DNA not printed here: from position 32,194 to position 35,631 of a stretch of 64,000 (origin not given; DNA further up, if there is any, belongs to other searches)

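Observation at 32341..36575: Giant 1310-aa multi-repeat protein translationally coupled to a small helical protein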

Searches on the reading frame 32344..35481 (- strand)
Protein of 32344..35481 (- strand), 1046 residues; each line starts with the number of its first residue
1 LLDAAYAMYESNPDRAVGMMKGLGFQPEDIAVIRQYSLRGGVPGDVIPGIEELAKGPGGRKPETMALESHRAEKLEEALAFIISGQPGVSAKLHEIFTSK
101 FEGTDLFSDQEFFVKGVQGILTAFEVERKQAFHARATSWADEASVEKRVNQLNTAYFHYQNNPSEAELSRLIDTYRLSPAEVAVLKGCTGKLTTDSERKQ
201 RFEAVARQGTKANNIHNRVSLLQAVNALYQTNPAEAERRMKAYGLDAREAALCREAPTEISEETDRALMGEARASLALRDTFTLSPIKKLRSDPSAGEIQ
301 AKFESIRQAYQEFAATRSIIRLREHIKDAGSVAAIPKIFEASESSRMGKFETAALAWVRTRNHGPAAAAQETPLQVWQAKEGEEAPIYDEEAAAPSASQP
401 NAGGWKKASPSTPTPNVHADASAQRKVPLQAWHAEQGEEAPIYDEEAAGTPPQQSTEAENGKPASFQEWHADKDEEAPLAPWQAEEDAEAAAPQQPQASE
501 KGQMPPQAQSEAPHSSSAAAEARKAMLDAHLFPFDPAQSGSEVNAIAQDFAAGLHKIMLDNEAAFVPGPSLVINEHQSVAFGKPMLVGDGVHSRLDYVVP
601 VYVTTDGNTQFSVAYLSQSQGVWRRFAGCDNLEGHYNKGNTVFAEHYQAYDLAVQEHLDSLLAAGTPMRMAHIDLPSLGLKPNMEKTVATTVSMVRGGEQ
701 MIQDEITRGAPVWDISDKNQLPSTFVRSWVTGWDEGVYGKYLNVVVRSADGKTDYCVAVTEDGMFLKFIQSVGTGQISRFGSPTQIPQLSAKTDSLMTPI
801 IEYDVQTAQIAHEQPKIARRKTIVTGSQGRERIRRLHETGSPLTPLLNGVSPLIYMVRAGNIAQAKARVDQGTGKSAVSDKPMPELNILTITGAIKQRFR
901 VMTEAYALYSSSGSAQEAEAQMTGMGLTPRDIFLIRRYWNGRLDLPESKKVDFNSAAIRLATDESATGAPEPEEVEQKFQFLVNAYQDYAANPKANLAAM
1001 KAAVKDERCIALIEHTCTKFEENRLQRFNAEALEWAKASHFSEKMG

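Call 25: search_protein_representatives(protein=window:32344-35481:-)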
Query: 1046 residues. Proteins with E-value up to 0.001 (for the whole library): 46; up to 1e-10: 42; up to 1e-30: 15. The best 46 are listed.
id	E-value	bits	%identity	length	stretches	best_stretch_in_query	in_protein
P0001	0.0e+00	2351.7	100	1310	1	1-1046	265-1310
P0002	8.2e-122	425.0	43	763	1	476-1043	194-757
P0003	4.6e-117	409.3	43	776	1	474-1039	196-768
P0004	6.8e-103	362.4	46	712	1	544-941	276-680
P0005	1.7e-88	314.7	37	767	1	525-1044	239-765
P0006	2.9e-68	247.7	65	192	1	856-1046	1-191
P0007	1.5e-60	222.2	35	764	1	550-969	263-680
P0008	6.8e-49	183.6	32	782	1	550-939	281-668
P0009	5.5e-42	160.8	34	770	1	523-939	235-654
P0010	4.1e-37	144.6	34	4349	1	515-977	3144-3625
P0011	2.1e-35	139.0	33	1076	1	597-938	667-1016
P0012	5.1e-34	134.4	32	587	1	545-938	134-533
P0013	4.0e-33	131.4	29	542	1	552-939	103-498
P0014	3.0e-31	125.2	31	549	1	484-941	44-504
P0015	4.9e-31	124.5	31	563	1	563-939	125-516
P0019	5.4e-28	114.4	32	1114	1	562-972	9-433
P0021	6.6e-27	110.9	33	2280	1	582-879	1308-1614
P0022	1.0e-26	110.3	29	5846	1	576-968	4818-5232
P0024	1.0e-25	106.9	31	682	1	581-875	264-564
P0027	9.8e-25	103.7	33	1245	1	546-1002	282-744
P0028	1.2e-24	103.4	34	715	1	593-864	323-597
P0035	4.0e-22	95.0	28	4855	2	551-939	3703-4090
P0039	8.3e-18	80.7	33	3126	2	721-932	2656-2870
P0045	2.2e-05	39.6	26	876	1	579-783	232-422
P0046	4.6e-04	35.2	37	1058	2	592-670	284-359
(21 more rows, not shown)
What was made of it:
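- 32341..36273 (-): Large gene, 1310 aa. 45 related clusters down to E 8e-122 (call 25).
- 45 related clusters, best E 8e-122 (call 25).
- Tried and rejected: I read these as index limits, because the exhaustive HMMER scan found 45 relatives (call 25).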

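Call 29: search_protein_families(library=pfam, proteins=[P0010, P0035], max_evalue=0.001)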
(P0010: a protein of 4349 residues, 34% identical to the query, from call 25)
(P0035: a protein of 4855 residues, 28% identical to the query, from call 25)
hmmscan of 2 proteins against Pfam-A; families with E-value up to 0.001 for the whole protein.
P0010 (4349 aa): 1 family
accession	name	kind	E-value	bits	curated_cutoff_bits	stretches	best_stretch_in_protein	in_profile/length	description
PF00149.33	Metallophos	-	1.9e-08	35.4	21.5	1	2582-2802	30-189/191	Calcineurin-like phosphoesterase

P0035 (4855 aa): 0 families

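Call 37: find_encoding_contigs(protein=P0003, flank=8000, max_places=3)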
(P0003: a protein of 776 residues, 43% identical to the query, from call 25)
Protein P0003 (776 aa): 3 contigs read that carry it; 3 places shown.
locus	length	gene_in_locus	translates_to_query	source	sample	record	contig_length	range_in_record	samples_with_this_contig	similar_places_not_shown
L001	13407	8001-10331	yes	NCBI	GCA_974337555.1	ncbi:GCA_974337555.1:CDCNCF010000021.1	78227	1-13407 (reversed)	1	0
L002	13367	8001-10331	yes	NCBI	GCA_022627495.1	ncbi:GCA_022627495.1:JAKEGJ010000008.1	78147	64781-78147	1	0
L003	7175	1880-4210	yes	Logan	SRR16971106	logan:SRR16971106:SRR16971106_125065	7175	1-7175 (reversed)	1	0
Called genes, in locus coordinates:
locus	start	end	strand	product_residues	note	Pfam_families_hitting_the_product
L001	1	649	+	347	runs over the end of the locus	PF04402:SIMPL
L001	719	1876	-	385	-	-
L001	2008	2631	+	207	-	PF01066:CDP-OH_P_transf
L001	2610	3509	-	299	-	PF00578:AhpC-TSA, PF08534:Redoxin, PF13905:Thioredoxin_8, PF17991:Thioredoxin_10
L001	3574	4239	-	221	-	PF01022:HTH_5, PF12840:HTH_20 (faint), PF14947:HTH_45 (weak)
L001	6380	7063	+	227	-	-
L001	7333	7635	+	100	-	-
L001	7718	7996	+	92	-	-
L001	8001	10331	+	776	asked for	-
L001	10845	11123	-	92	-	PF02796:HTH_7 (weak), PF04545:Sigma70_r4 (weak)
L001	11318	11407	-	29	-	-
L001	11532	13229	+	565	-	PF00749:tRNA-synt_1c, PF03950:tRNA-synt_1c_C, PF20974:tRNA-synt_1c_C2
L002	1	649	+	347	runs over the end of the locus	PF04402:SIMPL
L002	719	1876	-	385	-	-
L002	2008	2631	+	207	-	PF01066:CDP-OH_P_transf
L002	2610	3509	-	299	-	PF00578:AhpC-TSA, PF08534:Redoxin, PF13905:Thioredoxin_8, PF17991:Thioredoxin_10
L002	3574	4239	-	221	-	PF01022:HTH_5, PF12840:HTH_20 (faint), PF14947:HTH_45 (weak)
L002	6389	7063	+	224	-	-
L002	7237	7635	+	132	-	-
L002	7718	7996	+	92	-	-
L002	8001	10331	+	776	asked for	-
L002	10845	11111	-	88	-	PF02796:HTH_7 (weak), PF04545:Sigma70_r4 (weak)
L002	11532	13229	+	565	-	PF00749:tRNA-synt_1c, PF03950:tRNA-synt_1c_C, PF20974:tRNA-synt_1c_C2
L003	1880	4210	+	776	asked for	-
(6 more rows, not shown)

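Call 38: find_encoding_contigs(protein=P0004, flank=10000, max_places=3)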
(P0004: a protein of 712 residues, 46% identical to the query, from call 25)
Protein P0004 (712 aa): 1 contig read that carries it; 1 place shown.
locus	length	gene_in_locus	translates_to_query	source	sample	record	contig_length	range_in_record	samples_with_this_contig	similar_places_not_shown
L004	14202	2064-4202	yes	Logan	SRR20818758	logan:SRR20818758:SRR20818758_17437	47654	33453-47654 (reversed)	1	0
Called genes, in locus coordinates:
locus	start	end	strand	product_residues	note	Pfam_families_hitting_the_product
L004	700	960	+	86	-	-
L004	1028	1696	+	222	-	PF12796:Ank_2 (weak), PF13637:Ank_4 (faint)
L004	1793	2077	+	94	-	-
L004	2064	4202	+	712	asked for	-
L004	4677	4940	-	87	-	PF13565:HTH_32 (weak), PF02796:HTH_7 (weak)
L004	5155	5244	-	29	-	-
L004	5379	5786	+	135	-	-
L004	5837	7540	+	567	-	PF00749:tRNA-synt_1c, PF03950:tRNA-synt_1c_C, PF20974:tRNA-synt_1c_C2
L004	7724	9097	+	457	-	PF17863:AAA_lid_2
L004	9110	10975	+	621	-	-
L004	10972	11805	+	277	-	-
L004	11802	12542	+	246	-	-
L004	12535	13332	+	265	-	-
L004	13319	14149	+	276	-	-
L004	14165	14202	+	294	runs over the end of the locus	-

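Call 54: search_protein_families(library=pfam, proteins=[P0021, P0027, P0011, P0019, P0045, P0046, P0024, P0028], max_evalue=0.01)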
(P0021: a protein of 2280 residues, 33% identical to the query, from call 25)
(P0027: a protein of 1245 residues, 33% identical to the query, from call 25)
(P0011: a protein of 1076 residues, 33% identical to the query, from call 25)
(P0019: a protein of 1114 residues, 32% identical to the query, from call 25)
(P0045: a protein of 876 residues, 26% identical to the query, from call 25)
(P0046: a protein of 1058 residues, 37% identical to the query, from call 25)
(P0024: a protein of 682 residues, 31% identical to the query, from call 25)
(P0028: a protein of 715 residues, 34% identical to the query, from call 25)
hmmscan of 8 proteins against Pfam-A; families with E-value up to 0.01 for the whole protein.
P0021 (2280 aa): 0 families

P0027 (1245 aa): 3 families
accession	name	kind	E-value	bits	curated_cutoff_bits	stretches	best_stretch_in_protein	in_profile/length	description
PF13487.12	HD_5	-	8.5e-25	87.9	27.2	1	1065-1224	16-170/170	HD domain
PF01966.28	HD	-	1.4e-16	61.2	22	1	1064-1193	2-116/116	HD domain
PF24391.1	HD-CE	-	0.0022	18.2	27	1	1063-1162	8-148/263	HD-CE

P0011 (1076 aa): 0 families

P0019 (1114 aa): 0 families

P0045 (876 aa): 1 family
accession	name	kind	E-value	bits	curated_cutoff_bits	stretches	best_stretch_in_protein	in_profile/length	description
PF11600.14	CAF1A_acidic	-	0.0053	17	26.4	1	692-814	23-137/140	Chromatin assembly factor 1 complex p150 subunit, acidic region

P0046 (1058 aa): 6 families
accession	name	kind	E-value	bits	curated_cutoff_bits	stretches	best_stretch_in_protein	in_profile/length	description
PF12796.13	Ank_2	-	2.6e-50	169.3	27.3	5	660-749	3-89/90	Ankyrin repeats (3 copies)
PF00023.36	Ank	-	2.2e-42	141.1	21.1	5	1000-1030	3-33/33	Ankyrin repeat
PF13637.12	Ank_4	-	8.5e-38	128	22.7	5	970-1019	1-50/50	Ankyrin repeats (many copies)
PF13857.12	Ank_5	-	6.9e-33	112.8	27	4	805-857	3-56/56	Ankyrin repeats (many copies)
PF13606.12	Ank_3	-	1.1e-28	96.1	22.3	1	999-1024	2-27/30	Ankyrin repeat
PF24521.3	Ank_KRIT1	-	6.1e-07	29.7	80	1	969-1025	21-72/149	KRIT1 ankyrin-repeats domain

P0024 (682 aa): 0 families

P0028 (715 aa): 2 families
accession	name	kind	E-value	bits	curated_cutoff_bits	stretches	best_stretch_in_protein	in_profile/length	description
PF00498.31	FHA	-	1.7e-11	44.8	20.7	1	152-208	1-55/67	FHA domain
PF16697.10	Yop-YscD_cpl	-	9.5e-07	29.4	33.2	1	147-199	14-65/94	Inner membrane component of T3SS, cytoplasmic domain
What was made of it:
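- On Any Pfam-A, NCBIfam, PADLOC or PHROGs family: The only hits are added domains in paralogs: FHA, HD, Ank and Metallophos (calls 29, 54).
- Paralogs carry variable added modules, including ankyrin repeats (call 54). Paralogs are fused to phosphoesterase-type domains (HD, Metallophos) and to an FHA domain (calls 29, 54).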

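Call 55: search_protein_families(library=ncbifam, proteins=[P0003, P0012, P0028, P0021], max_evalue=0.1)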
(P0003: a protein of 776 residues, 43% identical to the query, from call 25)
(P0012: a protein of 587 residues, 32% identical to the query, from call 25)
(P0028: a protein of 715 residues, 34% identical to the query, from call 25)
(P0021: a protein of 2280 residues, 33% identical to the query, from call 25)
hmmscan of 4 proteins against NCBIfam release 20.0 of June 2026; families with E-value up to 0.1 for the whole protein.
P0003 (776 aa): 0 families

P0012 (587 aa): 0 families

P0028 (715 aa): 4 families
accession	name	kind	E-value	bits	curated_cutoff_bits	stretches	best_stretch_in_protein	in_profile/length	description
NF049868.1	FhaB_Rv0019c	equivalog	2.4e-12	47.2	125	1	130-221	67-155/158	FHA domain-containing protein FhaB/FipA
TIGR03354.1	VI_FHA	hypoth_equivalog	5.1e-07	29.9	120.25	1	142-246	16-126/420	type VI secretion system-associated FHA domain protein TagH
NF041660.2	oxygluDhInhib_OdhI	equivalog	3.4e-06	26.9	200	1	145-198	51-103/130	oxoglutarate dehydrogenase inhibitor Odhl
NF052573.1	HisKinEspAMyxo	equivalog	8.7e-06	24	1400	1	146-223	42-117/755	serine histidine kinase EspA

P0021 (2280 aa): 0 families

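Call 61: find_encoding_contigs(protein=P0022, flank=8000, max_places=2)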
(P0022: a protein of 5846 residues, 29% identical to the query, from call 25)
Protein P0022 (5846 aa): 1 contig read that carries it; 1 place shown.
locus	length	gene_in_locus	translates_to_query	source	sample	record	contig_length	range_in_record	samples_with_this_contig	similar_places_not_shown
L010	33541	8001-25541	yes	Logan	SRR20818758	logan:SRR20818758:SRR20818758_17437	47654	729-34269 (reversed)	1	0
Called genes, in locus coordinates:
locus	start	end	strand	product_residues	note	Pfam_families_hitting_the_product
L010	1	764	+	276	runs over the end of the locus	-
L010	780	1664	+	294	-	-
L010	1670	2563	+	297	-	-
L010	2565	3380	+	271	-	-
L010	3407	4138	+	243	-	-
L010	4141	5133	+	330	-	-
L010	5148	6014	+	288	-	-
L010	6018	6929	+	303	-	-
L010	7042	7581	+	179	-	-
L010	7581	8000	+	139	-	-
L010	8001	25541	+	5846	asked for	PF00149:Metallophos (weak)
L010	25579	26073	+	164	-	-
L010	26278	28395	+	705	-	PF03477:ATP-cone, PF00317:Ribonuc_red_lgN, PF02867:Ribonuc_red_lgC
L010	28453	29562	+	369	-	PF01950:FBPase_3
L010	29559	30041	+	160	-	PF02643:DUF192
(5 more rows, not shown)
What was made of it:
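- FHA, HD_5, Ank and Metallophos (calls 29, 54, 61).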

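Call 62: find_encoding_contigs(protein=P0010, flank=8000, max_places=2)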
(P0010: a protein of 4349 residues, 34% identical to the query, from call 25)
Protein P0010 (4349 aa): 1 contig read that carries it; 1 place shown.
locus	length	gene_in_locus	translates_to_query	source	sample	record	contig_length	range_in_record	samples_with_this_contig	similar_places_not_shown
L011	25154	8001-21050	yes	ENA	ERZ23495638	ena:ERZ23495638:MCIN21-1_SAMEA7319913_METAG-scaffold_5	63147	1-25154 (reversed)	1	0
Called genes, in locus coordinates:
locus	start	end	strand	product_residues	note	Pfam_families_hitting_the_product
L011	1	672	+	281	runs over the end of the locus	PF01040:UbiA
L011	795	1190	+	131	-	-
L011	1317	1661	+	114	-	PF17135:Ribosomal_L18, PF00828:Ribosomal_L27A (weak)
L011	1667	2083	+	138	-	PF00572:Ribosomal_L13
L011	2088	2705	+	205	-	PF00380:Ribosomal_S9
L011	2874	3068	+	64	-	PF01194:RNA_pol_N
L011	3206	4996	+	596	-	PF05175:MTS (faint), PF08242:Methyltransf_12, PF13649:Methyltransf_25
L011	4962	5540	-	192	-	PF13404:HTH_AsnC-type, PF13412:HTH_24, PF22451:NirdL-like_HTH (weak), PF01037:AsnC_trans_reg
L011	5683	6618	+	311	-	PF03372:Exo_endo_phos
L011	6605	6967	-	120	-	PF00903:Glyoxalase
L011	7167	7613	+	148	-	PF00578:AhpC-TSA, PF08534:Redoxin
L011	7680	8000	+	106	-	-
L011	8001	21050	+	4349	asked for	PF00149:Metallophos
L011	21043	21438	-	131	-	-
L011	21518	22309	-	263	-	-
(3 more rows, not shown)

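Call 71: find_encoding_contigs(protein=P0035, flank=3000, max_places=1)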
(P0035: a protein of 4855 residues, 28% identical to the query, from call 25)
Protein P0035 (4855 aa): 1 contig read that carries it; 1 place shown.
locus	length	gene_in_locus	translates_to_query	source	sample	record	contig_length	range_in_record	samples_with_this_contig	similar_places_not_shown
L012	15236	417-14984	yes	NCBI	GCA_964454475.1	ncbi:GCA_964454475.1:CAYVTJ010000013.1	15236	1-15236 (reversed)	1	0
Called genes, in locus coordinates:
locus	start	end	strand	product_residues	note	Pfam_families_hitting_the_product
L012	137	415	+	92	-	-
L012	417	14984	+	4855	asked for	-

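Call 72: find_encoding_contigs(protein=P0039, flank=3000, max_places=1)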
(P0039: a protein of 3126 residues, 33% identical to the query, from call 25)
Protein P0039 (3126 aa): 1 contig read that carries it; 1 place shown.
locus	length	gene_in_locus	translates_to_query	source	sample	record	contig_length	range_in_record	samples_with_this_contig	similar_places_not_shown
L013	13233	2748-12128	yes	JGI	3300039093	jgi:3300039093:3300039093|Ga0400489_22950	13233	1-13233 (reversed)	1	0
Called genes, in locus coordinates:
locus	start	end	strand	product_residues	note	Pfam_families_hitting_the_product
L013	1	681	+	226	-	?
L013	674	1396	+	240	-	PF00005:ABC_tran, PF02463:SMC_N, PF13304:AAA_21 (weak)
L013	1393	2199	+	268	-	PF00950:ABC-3, PF01032:FecCD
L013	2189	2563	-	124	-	-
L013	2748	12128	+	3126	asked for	-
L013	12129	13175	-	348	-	-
